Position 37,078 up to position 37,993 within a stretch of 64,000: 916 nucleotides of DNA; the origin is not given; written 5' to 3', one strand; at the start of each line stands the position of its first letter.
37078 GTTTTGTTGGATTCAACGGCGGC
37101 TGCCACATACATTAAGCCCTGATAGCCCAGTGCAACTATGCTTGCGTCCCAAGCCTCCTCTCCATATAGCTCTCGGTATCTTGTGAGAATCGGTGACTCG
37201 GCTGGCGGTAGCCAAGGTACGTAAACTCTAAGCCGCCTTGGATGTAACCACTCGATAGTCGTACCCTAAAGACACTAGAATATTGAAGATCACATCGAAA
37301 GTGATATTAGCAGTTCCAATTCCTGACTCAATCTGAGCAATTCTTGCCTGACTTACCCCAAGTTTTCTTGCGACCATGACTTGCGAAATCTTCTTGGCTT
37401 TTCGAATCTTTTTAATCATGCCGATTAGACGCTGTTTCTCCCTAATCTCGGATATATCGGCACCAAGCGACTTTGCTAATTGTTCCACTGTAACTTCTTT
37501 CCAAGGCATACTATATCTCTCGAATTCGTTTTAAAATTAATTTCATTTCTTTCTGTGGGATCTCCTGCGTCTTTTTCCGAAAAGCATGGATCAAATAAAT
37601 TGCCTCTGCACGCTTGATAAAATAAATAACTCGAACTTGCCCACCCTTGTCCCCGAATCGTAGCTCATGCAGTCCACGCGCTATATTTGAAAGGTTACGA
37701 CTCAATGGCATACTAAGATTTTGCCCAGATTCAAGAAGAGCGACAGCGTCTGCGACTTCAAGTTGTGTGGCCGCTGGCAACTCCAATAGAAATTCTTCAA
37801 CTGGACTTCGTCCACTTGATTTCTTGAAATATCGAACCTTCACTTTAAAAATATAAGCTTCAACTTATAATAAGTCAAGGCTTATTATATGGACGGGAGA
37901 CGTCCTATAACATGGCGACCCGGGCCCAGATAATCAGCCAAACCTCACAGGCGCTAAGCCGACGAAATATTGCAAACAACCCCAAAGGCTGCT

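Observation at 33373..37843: Compact island of three TA or abortive-infection-type modules plus gene remnants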

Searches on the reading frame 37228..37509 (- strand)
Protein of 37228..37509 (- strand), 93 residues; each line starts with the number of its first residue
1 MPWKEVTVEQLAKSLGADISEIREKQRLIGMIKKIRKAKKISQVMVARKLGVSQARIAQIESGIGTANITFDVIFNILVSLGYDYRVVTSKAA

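Call 3: search_protein_families(library=pfam, proteins=[window:37228-37509:-], max_evalue=0.01)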
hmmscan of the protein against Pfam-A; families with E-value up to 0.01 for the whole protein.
window:37228-37509:- (93 aa): 8 families
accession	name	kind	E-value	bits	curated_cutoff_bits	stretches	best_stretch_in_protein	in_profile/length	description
PF01381.28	HTH_3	-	3.5e-13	49.8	23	1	32-84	1-51/55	Helix-turn-helix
PF12844.13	HTH_19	-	2.5e-08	34.1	30.2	1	31-82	3-52/64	Helix-turn-helix domain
PF13560.12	HTH_31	-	3e-06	27.9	27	1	33-65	7-39/64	Helix-turn-helix domain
PF13744.12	HTH_37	-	9.7e-05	22.5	27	1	18-85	9-75/80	Helix-turn-helix domain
PF17762.8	HTH_ParB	-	0.0021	18.6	22.6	0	5-38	20-53/102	ParB HTH domain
PF13413.12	HTH_25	-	0.0026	18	24.6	0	32-63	2-33/62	Helix-turn-helix domain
PF13443.12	HTH_26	-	0.0043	17.7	22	0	32-77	2-46/63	Cro/C1-type HTH DNA-binding domain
PF04545.22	Sigma70_r4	-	0.0053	16.7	24.1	0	39-62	19-42/50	Sigma-70, region 4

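Call 4: search_protein_families(library=padloc, proteins=[window:37228-37509:-], max_evalue=0.01)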
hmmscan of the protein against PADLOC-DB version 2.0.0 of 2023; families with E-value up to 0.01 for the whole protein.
window:37228-37509:- (93 aa): 7 families
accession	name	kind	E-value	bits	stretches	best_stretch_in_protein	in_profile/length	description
PDLC02926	HTH_VI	-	3.1e-08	31.8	1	31-69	5-43/92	-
PDLC03665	Control_protein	-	7.7e-05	20.9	1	31-83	12-63/77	control protein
PDLC04142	capH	-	0.0036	16.4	0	32-74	11-51/103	capH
PDLC04758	PDC-M64B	-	0.0041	15.6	0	30-84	33-85/123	-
PDLC04762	PDC-M64C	-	0.0049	14.9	1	27-82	27-80/97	-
PDLC03952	RmrA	-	0.0056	13.6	1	31-63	26-58/395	-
PDLC04133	mad1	-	0.0098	14.2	0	6-38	6-37/60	mads_1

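Call 5: search_protein_families(library=ncbifam, proteins=[window:37228-37509:-], max_evalue=0.01)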
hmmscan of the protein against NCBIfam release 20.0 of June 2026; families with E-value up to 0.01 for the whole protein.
window:37228-37509:- (93 aa): 10 families
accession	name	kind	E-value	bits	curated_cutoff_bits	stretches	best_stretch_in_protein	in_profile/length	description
TIGR03070.1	couple_hipB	subfamily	3.5e-10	39.7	71.65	1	31-83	6-56/58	type II toxin-antitoxin system Y4mF family antitoxin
NF007271.0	PRK09726.1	equivalog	1.2e-06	28.5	79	1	21-86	6-69/88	type II toxin-antitoxin system antitoxin HipB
NF006015.0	PRK08154.1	subfamily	0.00012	21.4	204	1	27-70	30-73/314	anaerobic benzoate catabolism transcriptional regulator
TIGR02612.1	mob_myst_A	hypoth_equivalog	0.00014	21.7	122.6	1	7-63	5-61/150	mobile mystery protein A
TIGR03830.1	CxxCG_CxxCG_HTH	subfamily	0.00019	21.2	61.8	1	6-77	41-115/127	type II TA system antitoxin MqsA family protein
NF041951.1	phage_RstR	subfamily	0.00024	21.3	80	1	31-65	6-40/108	RstR family transcriptional repressor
NF004052.0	PRK05572.1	subfamily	0.0027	17.3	311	1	15-63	196-241/252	SigF/SigG family RNA polymerase sporulation sigma factor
NF038139.1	Reg_Aceta_RamB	equivalog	0.0029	16.3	700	1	32-86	7-59/465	acetate metabolism transcriptional regulator RamB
TIGR04285.1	nucleoid_noc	exception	0.0066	15.8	315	0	4-39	113-148/255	nucleoid occlusion protein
TIGR02885.1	spore_sigF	equivalog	0.0071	16.2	321.45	1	14-62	176-221/231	RNA polymerase sporulation sigma factor SigF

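Call 56: search_protein_families(library=phrogs, proteins=[window:37228-37509:-], max_evalue=0.01)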
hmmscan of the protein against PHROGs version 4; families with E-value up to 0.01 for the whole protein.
window:37228-37509:- (93 aa): 23 families
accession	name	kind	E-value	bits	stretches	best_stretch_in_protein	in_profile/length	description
phrog_1373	-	transcription regulation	3.1e-10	41.3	1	19-87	55-121/166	transcriptional regulator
phrog_2339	-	DNA, RNA and nucleotide metabolism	1.3e-08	35.8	1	21-89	19-86/98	HTH DNA binding protein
phrog_8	-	transcription regulation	2.2e-07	31.7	1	31-67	80-116/346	transcriptional regulator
phrog_24325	-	transcription regulation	2.6e-06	28.8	1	13-90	41-114/133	transcriptional regulator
phrog_3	-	transcription regulation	3.1e-06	28.2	1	30-81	91-137/430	transcriptional repressor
phrog_11553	-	unknown function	0.00011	22.6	1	12-63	19-71/278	-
phrog_9908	-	DNA, RNA and nucleotide metabolism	0.00013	22.2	1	23-65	9-51/282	DNA binding protein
phrog_2104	-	unknown function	0.00028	22.1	1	31-63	43-75/103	-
phrog_8038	-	unknown function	0.00036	21.4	1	38-72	14-48/66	-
phrog_7241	-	transcription regulation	0.00053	21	1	33-64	67-98/122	transcriptional regulator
phrog_3951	-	unknown function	0.00093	19.8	1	23-74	240-292/301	-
phrog_6831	-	transcription regulation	0.0014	19.6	1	30-74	9-51/68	transcriptional regulator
phrog_18318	-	DNA, RNA and nucleotide metabolism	0.0015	19.6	1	24-89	30-94/108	HTH DNA binding protein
phrog_1728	-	transcription regulation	0.0017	18.3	1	26-81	2-55/380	transcriptional regulator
phrog_296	-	integration and excision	0.0017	18.1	1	21-60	221-260/626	DNA transposition protein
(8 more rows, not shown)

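Call 60: find_encoding_contigs(protein=window:37228-37509:-, flank=6000, max_places=6)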
Protein window:37228-37509:- (93 aa): 1 contig read that carries it; 1 place shown.
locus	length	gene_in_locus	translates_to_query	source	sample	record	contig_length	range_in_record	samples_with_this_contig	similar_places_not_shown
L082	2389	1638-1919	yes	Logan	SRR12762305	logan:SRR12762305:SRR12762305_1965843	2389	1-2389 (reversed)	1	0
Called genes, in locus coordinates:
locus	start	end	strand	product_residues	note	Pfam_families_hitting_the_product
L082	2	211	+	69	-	?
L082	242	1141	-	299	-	PF00657:Lipase_GDSL, PF13472:Lipase_GDSL_2, PF18884:TSP3_bac (faint)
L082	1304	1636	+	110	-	PF05973:Gp49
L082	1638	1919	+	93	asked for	PF13560:HTH_31 (faint), PF12844:HTH_19 (weak), PF01381:HTH_3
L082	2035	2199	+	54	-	-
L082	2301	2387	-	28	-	?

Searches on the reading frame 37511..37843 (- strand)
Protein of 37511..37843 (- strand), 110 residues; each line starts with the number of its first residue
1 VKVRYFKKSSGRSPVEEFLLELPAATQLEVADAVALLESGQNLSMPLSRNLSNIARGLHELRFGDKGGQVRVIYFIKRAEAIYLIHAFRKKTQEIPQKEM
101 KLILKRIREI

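Call 3: search_protein_families(library=pfam, proteins=[window:37511-37843:-], max_evalue=0.01)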
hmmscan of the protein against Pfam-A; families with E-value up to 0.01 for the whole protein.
window:37511-37843:- (110 aa): 1 family
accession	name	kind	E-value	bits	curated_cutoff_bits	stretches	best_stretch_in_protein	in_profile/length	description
PF05973.20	Gp49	-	4.9e-20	71.8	23.9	1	17-107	1-89/90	Phage derived protein Gp49-like (DUF891)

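Call 4: search_protein_families(library=padloc, proteins=[window:37511-37843:-], max_evalue=0.01)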
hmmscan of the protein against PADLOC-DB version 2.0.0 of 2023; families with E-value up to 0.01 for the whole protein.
window:37511-37843:- (110 aa): 2 families
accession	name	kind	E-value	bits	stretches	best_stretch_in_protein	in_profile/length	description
PDLC03886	NsnC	-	4.4e-06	24.3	1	34-102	214-281/293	-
PDLC03894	NsnC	-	0.0047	14.5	1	39-94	220-275/294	-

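Call 5: search_protein_families(library=ncbifam, proteins=[window:37511-37843:-], max_evalue=0.01)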
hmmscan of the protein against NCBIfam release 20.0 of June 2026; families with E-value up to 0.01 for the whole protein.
window:37511-37843:- (110 aa): 0 families

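Call 56: search_protein_families(library=phrogs, proteins=[window:37511-37843:-], max_evalue=0.01)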
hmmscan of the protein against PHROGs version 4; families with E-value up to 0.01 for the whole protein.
window:37511-37843:- (110 aa): 2 families
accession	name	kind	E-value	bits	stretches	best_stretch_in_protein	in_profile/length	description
phrog_2523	-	unknown function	4.4e-21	76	1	13-110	9-104/108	-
phrog_5869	-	unknown function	5.6e-05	24.2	1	57-107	45-100/110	-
